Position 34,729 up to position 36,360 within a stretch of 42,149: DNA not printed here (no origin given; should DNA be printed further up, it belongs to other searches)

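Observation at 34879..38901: Translationally coupled triplet of PMT-like (GT39-type) transferases: a candidate archaeal protein O-glycosylation machine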

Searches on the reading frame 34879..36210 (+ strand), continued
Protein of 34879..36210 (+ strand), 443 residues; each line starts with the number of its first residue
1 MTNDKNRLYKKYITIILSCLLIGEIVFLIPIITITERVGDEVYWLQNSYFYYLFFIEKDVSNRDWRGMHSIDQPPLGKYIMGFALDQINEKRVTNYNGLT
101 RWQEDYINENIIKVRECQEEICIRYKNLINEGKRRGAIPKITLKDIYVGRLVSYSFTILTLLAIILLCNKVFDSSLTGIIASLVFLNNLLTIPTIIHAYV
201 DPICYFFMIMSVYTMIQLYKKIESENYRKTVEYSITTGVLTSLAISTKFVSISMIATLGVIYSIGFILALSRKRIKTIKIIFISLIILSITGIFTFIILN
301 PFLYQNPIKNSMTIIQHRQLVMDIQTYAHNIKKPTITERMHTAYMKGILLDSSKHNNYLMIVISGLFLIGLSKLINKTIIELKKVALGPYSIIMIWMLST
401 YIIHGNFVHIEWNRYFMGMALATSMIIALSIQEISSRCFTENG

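Call 56: search_protein_families(library=pfam, proteins=[L010:289-972:+, L010:2477-3289:+, L010:3332-4156:+, L010:4150-5928:+, L009:5797-6489:+, L009:3942-5771:+, L009:6494-8716:+, L009:8822-9385:+, L009:9493-10383:+, L009:2993-3892:+], max_evalue=0.001)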
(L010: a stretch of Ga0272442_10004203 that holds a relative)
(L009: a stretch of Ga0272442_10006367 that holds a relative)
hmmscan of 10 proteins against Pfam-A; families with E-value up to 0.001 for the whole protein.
L010:289-972:+ (228 aa): 2 families
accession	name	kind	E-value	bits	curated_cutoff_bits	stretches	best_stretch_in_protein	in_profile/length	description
PF00535.33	Glycos_transf_2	-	2e-24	86.9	23.3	1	5-165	1-166/168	Glycosyl transferase family 2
PF10111.15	Glyco_tranf_2_2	-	2.5e-06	27.6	27.3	1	5-110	1-106/276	Glycosyltransferase like family 2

L010:2477-3289:+ (271 aa): 2 families
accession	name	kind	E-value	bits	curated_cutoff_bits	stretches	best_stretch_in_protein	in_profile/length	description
PF07963.17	N_methyl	-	3.9e-09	36.1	21.2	1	4-27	4-27/27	Prokaryotic N-terminal methylation motif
PF07596.16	SBP_bac_10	-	8.1e-05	23.2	23.3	1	33-74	3-43/268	Protein of unknown function (DUF1559)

L010:3332-4156:+ (275 aa): 5 families
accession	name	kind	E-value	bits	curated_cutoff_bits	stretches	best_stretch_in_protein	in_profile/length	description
PF13646.12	HEAT_2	-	5.8e-18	65.4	27.7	1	63-135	4-77/88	HEAT repeats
PF03130.22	HEAT_PBS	-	1.4e-11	44.1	20.9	1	74-100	1-27/27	PBS lyase HEAT-like repeat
PF02985.28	HEAT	-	6.5e-11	41.9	23.5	0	63-86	5-28/31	HEAT repeat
PF13513.12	HEAT_EZ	-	3.9e-07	30.9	27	0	89-116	28-55/55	HEAT-like repeat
PF12755.13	Vac14_Fab1_bd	-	1.8e-05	25.7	22.1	0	90-123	28-61/97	Vacuolar 14 Fab1-binding region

L010:4150-5928:+ (593 aa): 2 families
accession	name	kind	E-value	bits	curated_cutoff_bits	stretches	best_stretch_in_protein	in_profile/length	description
PF07494.17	Reg_prop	-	5.1e-25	84.8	20.4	1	293-315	2-24/24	Two component regulator propeller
PF08450.18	SGL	-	0.00013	22.1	26.3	0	206-225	84-103/246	SMP-30/Gluconolactonase/LRE-like region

L009:5797-6489:+ (231 aa): 2 families
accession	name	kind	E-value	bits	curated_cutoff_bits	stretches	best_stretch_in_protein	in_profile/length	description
PF00535.33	Glycos_transf_2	-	2.1e-27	96.6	23.3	1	6-165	1-165/168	Glycosyl transferase family 2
PF10111.15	Glyco_tranf_2_2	-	1.9e-08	34.6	27.3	1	6-112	1-107/276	Glycosyltransferase like family 2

L009:3942-5771:+ (610 aa): 1 family
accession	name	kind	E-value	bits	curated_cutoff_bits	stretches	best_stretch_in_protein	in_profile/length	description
PF07494.17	Reg_prop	-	1.3e-19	68.2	20.4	1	287-309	2-24/24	Two component regulator propeller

L009:6494-8716:+ (741 aa): 5 families
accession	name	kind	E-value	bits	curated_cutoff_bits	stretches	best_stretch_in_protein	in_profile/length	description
PF02366.24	PMT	-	5.3e-11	43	22.7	1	58-300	14-237/245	Dolichyl-phosphate-mannose-protein mannosyltransferase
PF07596.16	SBP_bac_10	-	9.3e-08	32.9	23.3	1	500-602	3-103/268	Protein of unknown function (DUF1559)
PF13231.12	PMT_2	-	1.3e-07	32.4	26.1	1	142-252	24-127/160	Dolichyl-phosphate-mannose-protein mannosyltransferase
PF07963.17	N_methyl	-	2.4e-05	24.1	21.2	1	472-494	5-27/27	Prokaryotic N-terminal methylation motif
PF17099.10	TrpP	-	0.00047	20.4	27.2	1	193-301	22-125/169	Tryptophan transporter TrpP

L009:8822-9385:+ (188 aa): 0 families

L009:9493-10383:+ (297 aa): 1 family
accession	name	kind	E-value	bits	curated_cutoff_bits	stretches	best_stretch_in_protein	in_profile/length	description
PF17131.11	LolA_like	-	0.00096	19.3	30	0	154-255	73-177/184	Outer membrane lipoprotein-sorting protein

L009:2993-3892:+ (300 aa): 16 families
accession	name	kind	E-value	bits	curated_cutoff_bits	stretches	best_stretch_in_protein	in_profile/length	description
PF13646.12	HEAT_2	-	3.3e-46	155.9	27.7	3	36-116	5-88/88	HEAT repeats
PF03130.22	HEAT_PBS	-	1.2e-21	75.2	20.9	2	76-102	1-27/27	PBS lyase HEAT-like repeat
PF02985.28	HEAT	-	5.4e-21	73.1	23.5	0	93-118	2-27/31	HEAT repeat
PF13513.12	HEAT_EZ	-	2.6e-15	56.9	27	1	91-118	28-55/55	HEAT-like repeat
PF00514.29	Arm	-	1.9e-09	37.7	20.6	0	89-118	10-39/41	Armadillo/beta-catenin-like repeat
PF12755.13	Vac14_Fab1_bd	-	2e-07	32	22.1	0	91-118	27-54/97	Vacuolar 14 Fab1-binding region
PF25767.1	ARM_TBCD_2nd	-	8.8e-07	29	29.7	0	91-119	77-105/245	Tubulin-specific chaperone D-like, ARM repeats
PF12717.13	Cnd1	-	1.8e-06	28.5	26.4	0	246-278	20-52/162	non-SMC mitotic condensation complex subunit 1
PF25786.1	HEAT_GCN1_C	-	3.9e-06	27.4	27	0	249-273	69-93/151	GCN1-like, C-terminal HEAT repeats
PF14663.11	RasGEF_N_2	-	1.4e-05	25.9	27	0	248-276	6-34/108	Rapamycin-insensitive companion of mTOR RasGEF_N domain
PF21581.3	SCD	-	3.1e-05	24.6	27.5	0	98-118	37-57/75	Stromalin conservative domain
PF05918.17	API5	-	0.00013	21.4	27.4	0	90-151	58-125/536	Apoptosis inhibitory protein 5 (API5)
PF24714.1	TOR1L1_N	-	0.00018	21.4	43.3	0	32-59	213-240/281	TORTIFOLIA1 N-terminal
PF20168.4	PDS5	-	0.00019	19.8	27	0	96-273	247-386/1053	Sister chromatid cohesion protein PDS5 protein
PF01602.26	Adaptin_N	-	0.00022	20.4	37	0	91-151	265-330/524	Adaptin N terminal region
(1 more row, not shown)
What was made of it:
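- In L010 the same protein is the next gene (call 56). The family is fused to, or adjacent to, a prepilin-like protein in L009 and L010 (call 56).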

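Call 57: search_protein_families(library=pfam, proteins=[L006:787-2655:-, L006:4123-5607:-, L006:5633-6457:+, L006:134-760:-, L008:2187-2882:-, L008:2882-3616:-, L012:1392-2921:+, L012:34-897:+, L007:390-1034:+, L011:516-1268:-], max_evalue=0.001)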
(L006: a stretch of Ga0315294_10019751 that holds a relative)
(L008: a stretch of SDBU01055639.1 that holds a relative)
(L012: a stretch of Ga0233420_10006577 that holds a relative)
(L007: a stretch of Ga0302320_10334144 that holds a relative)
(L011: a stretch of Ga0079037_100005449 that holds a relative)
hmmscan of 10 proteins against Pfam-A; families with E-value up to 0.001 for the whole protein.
L006:787-2655:- (623 aa): 2 families
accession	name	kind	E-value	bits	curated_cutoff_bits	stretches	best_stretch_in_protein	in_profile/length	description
PF13231.12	PMT_2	-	1.7e-10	41.8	26.1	1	163-292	25-154/160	Dolichyl-phosphate-mannose-protein mannosyltransferase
PF02366.24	PMT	-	8.2e-07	29.3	22.7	1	158-304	82-234/245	Dolichyl-phosphate-mannose-protein mannosyltransferase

L006:4123-5607:- (495 aa): 1 family
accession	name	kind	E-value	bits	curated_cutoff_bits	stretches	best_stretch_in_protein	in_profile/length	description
PF13231.12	PMT_2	-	7.8e-09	36.4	26.1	1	68-223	1-145/160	Dolichyl-phosphate-mannose-protein mannosyltransferase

L006:5633-6457:+ (275 aa): 1 family
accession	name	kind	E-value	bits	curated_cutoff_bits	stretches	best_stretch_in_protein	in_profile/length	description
PF01040.23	UbiA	-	1.6e-13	50.9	34.2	1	75-244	70-236/250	UbiA prenyltransferase family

L006:134-760:- (209 aa): 0 families

L008:2187-2882:- (232 aa): 7 families
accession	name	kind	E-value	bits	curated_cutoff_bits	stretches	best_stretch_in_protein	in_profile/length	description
PF08241.18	Methyltransf_11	-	4.1e-16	59.8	21.2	1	51-145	1-95/95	Methyltransferase domain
PF13649.12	Methyltransf_25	-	7e-16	59.1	27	1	50-141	1-97/97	Methyltransferase domain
PF13847.12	Methyltransf_31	-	3.4e-10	40.2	27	1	45-149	2-113/145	Methyltransferase domain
PF08242.18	Methyltransf_12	-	2.8e-07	31.6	30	1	51-142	1-97/98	Methyltransferase domain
PF05148.21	Methyltransf_8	-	5.4e-05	23.6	27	1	39-147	64-158/219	Hypothetical methyltransferase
PF03848.20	TehB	-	9.6e-05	22.3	20.4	1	46-145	30-132/193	Tellurite resistance protein TehB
PF01209.24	Ubie_methyltran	-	0.0007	19.4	20.1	1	37-148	38-154/233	ubiE/COQ5 methyltransferase family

L008:2882-3616:- (245 aa): 1 family
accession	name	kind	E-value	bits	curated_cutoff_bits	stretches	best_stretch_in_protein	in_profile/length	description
PF00535.33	Glycos_transf_2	-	1.2e-19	71.3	23.3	1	17-183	2-167/168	Glycosyl transferase family 2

L012:1392-2921:+ (510 aa): 8 families
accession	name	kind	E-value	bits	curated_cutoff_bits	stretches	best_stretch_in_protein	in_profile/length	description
PF01078.27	Mg_chelatase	-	3.7e-93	311.1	20.3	1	195-401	1-206/207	Magnesium chelatase, subunit ChlI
PF13541.12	ChlI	-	6.2e-42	142.8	27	1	21-138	1-116/121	Subunit ChlI of Mg-chelatase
PF13335.12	Mg_chelatase_C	-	1.2e-30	106.4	26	1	410-505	2-94/94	Magnesium chelatase, subunit ChlI C-terminal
PF07728.20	AAA_5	-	7.8e-09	36.1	22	1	218-355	1-125/139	AAA domain (dynein-related subfamily)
PF00493.29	MCM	-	6.4e-07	29.1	23.3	1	294-363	114-182/224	MCM P-loop domain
PF00158.32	Sigma54_activat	-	8e-06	26.1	20.2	0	288-352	80-142/168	Sigma-54 interaction domain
PF05496.18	RuvB_N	-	3.4e-05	24.1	27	0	196-237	6-54/159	Holliday junction DNA helicase RuvB P-loop domain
PF13191.12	AAA_16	-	0.00056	20.9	32.6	0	203-241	10-50/167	AAA ATPase domain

L012:34-897:+ (288 aa): 1 family
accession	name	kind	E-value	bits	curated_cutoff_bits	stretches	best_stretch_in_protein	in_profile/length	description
PF01594.21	AI-2E_transport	-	1.6e-50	172.6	34.3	1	3-276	33-325/327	AI-2E family transporter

L007:390-1034:+ (215 aa): 1 family
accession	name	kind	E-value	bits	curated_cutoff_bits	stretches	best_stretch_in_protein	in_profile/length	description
PF13102.12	Phage_int_SAM_5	-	0.00053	20.8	22.3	1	59-150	3-92/98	Phage integrase SAM-like domain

L011:516-1268:- (251 aa): 1 family
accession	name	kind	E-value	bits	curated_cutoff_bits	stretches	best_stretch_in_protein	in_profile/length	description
PF00535.33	Glycos_transf_2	-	1.3e-20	74.4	23.3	1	9-170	2-165/168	Glycosyl transferase family 2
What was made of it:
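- In L006 the family gene is flanked by two PMT_2 GT-Cs (call 57).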

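Call 66: find_homologous_proteins(query=A4, max_evalue=1e-20)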
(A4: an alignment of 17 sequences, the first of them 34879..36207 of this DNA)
Query A4 (17 sequences) (443 aa, profile of the alignment): 5 proteins with E <= 1e-20 among 8000 candidates.
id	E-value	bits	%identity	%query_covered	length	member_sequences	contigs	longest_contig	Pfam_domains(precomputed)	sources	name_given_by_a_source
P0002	5.1e-143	495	36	98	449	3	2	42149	-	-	-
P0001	1.2e-139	484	44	94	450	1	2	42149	-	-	-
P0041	2.1e-120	421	22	89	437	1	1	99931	-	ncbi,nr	ncbi:MAG: phospholipid carrier-dependent glycosyltransferase [Candidatus Omnitrophica bacterium]|nr:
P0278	2.6e-104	368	24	89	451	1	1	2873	PF02366.25,PF13231.13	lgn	-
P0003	1.7e-57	213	24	87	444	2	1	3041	PF02366.25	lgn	-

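Call 80: list_cluster_members(proteins=[P0007, P0008, P0009, P0011, P0012, P0013, P0014, P0015, P0016, P0018])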
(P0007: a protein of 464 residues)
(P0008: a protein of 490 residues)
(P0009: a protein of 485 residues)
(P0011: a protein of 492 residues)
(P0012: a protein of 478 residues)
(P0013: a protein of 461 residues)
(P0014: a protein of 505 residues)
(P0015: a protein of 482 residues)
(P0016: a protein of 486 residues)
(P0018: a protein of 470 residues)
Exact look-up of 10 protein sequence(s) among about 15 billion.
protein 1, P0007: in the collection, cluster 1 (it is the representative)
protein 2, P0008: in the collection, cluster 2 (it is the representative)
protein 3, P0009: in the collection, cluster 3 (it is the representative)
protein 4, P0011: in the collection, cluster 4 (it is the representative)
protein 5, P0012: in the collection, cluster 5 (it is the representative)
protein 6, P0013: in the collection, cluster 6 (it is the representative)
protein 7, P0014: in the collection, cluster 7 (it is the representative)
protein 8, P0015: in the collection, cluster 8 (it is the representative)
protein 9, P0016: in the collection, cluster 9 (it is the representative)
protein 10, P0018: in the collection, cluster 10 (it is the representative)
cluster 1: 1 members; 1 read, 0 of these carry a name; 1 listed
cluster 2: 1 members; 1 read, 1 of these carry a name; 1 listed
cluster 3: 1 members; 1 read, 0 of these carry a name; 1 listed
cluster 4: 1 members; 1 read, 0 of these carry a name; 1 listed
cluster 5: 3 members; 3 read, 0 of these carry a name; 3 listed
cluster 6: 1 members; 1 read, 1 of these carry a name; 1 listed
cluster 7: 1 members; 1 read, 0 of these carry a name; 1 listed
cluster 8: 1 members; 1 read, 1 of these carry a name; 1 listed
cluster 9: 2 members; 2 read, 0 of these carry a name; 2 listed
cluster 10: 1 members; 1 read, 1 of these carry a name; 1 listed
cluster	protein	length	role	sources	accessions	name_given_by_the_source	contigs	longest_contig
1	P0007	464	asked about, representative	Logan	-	-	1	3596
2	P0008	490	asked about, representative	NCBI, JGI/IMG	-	hypothetical protein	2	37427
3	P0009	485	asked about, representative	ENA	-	-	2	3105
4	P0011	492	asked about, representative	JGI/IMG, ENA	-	-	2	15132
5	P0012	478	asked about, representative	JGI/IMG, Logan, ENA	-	-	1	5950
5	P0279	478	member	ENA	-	-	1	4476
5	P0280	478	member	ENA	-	-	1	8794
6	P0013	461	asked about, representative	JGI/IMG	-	hypothetical protein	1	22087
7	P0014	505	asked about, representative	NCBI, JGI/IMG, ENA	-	-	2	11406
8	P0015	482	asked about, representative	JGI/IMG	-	hypothetical protein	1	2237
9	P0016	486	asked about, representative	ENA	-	-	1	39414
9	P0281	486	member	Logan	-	-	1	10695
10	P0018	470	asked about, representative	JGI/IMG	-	hypothetical protein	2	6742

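Call 82: predict_structure(alignment_id=A3)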
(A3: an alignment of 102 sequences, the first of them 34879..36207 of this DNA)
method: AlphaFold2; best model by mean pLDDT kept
length: 443 residues; sequences in the alignment: 102
mean_pLDDT: 95.1   pTM: 0.94
mean pLDDT of the five models: 95.1, 94.7, 94.6, 94.5, 94.5
residues with pLDDT >= 90: 389; 70-90: 46; 50-70: 7; < 50: 1
segments of 3 or more residues with pLDDT < 50: none
pLDDT, mean of each block of 10 residues (from residue 1): 78 97 98 95 98 98 96 97 98 96 88 74 87 87 98 98 98 98 97 97 98 98 98 99 98 98 98 98 98 98 98 96 89 92 97 93 98 98 98 98 95 96 98 92 59
secondary structure, 60 per line:
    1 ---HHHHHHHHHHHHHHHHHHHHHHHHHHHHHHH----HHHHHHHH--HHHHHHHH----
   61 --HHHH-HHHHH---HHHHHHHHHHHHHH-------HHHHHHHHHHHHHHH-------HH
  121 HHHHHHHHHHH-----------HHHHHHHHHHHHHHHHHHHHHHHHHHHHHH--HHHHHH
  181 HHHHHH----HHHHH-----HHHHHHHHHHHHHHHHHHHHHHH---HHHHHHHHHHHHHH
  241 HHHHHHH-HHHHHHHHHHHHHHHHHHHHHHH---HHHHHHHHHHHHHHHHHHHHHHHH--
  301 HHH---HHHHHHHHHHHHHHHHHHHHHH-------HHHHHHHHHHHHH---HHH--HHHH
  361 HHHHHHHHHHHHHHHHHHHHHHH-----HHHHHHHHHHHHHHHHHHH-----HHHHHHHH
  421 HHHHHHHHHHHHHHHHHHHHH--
elements in order: H4-34 H39-46 H49-56 H63-66 H68-72 H76-89 H97-111 H119-131 H143-172 H175-186 H191-195 H201-223 H227-247 H249-271 H275-298 H307-328 H336-348 H357-383 H389-407 H413-441
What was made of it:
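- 34879..36210 (+): T1, 443-aa GT-C class A glycosyltransferase of the PMT-like family. AlphaFold2 model with pLDDT 95.1 and pTM 0.94 (call 82).
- On GT-C superfamily, class A: The AlphaFold2 helices give TM1 at 4-34, TM2-7 at 143-298 and TM8-10 at 357-441 (call 82). Helices 39-46, 49-56 and 76-89 follow TM1 (call 82).
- On Oligosaccharyltransferase AglB/STT3 (GT66): The proteins end right after the last TM helix (call 82).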
